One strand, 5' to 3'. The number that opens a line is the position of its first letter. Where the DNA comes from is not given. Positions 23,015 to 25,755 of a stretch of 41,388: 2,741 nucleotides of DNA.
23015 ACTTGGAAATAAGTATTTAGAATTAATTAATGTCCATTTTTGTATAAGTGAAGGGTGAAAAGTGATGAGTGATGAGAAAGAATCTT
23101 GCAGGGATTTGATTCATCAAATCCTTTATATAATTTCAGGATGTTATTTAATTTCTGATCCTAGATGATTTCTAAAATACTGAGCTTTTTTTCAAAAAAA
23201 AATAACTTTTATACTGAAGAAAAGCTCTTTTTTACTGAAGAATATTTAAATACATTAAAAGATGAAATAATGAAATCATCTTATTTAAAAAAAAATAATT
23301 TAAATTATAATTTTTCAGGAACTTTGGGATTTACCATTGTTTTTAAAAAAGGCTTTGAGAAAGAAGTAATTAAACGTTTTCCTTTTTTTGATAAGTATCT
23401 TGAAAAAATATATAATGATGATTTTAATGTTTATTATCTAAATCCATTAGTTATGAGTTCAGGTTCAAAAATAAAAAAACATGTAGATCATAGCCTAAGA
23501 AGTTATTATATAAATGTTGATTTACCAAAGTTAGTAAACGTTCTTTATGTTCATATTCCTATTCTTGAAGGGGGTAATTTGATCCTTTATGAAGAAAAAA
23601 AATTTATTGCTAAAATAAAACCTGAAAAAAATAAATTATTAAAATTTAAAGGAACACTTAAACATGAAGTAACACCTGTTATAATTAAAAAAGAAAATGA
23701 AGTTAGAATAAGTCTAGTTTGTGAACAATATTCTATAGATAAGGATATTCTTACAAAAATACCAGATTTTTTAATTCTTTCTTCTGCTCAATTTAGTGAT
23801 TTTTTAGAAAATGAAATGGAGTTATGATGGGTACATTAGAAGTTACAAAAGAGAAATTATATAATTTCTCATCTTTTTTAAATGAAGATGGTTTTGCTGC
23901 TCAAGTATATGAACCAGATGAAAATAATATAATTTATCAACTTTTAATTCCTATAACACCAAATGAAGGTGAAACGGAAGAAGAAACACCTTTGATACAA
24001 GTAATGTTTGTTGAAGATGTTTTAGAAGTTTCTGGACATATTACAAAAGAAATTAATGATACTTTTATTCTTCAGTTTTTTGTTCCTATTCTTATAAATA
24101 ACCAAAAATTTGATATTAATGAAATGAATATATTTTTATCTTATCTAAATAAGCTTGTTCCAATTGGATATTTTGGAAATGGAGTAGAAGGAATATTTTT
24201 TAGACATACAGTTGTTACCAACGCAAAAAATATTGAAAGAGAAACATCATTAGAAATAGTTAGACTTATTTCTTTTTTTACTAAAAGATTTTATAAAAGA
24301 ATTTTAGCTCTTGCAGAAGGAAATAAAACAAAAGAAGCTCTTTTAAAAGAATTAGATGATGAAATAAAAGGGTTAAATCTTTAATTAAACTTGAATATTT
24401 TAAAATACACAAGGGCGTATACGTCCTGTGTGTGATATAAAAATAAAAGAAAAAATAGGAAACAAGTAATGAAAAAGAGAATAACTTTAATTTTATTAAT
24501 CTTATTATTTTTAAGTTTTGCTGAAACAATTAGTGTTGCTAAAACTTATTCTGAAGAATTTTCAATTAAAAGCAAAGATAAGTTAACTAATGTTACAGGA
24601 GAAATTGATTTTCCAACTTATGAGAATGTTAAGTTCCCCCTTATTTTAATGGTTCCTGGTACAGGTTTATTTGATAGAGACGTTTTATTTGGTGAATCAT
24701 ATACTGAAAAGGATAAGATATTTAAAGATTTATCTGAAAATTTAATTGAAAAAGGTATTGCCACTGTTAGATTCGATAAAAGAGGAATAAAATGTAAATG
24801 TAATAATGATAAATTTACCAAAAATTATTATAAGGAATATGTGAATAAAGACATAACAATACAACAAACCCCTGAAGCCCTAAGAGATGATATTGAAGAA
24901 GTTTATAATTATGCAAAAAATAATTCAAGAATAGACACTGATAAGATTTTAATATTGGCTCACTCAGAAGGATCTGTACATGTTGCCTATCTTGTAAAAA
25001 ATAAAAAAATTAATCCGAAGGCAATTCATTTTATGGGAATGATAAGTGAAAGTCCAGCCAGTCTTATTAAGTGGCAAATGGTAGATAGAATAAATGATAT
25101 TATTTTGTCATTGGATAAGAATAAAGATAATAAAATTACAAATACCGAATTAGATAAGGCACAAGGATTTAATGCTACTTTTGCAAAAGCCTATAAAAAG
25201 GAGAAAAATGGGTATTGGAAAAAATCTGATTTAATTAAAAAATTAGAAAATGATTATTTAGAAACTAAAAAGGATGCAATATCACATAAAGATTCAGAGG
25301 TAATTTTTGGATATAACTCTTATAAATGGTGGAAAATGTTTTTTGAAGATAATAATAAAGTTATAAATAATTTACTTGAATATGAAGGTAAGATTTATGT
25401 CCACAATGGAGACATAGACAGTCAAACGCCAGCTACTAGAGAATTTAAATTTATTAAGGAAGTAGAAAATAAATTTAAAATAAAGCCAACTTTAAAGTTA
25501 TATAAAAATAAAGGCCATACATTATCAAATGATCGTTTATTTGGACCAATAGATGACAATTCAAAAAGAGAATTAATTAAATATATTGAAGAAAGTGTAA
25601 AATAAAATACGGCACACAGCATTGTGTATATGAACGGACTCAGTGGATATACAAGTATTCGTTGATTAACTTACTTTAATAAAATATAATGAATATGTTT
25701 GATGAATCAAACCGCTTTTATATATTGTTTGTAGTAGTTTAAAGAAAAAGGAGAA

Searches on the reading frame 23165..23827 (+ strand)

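Call 8: search_protein_families(library=pfam, proteins=[window:23165-23827:+])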
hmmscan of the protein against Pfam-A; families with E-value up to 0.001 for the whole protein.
window:23165-23827:+ (220 aa): 1 family
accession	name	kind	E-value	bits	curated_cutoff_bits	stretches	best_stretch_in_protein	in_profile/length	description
PF13640.12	2OG-FeII_Oxy_3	-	1.5e-05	26.3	27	1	97-184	6-93/98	2OG-Fe(II) oxygenase superfamily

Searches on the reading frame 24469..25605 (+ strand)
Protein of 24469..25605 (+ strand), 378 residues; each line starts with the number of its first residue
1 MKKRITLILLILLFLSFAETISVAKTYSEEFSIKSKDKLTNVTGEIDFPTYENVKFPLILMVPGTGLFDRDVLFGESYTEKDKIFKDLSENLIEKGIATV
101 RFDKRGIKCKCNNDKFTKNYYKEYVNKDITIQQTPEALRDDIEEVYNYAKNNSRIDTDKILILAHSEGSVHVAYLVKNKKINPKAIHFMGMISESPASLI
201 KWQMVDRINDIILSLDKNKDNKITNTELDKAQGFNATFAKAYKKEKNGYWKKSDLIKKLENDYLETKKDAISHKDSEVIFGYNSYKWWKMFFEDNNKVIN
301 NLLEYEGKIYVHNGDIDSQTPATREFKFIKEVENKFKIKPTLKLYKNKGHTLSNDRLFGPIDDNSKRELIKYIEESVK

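Call 53: search_protein_families(library=pfam, proteins=[window:24469-25605:+])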
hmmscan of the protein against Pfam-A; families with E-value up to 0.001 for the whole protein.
window:24469-25605:+ (378 aa): 1 family
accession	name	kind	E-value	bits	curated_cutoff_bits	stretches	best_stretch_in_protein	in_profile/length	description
PF12146.15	Hydrolase_4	-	2.9e-08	33.8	27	1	79-355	14-237/239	Serine aminopeptidase, S33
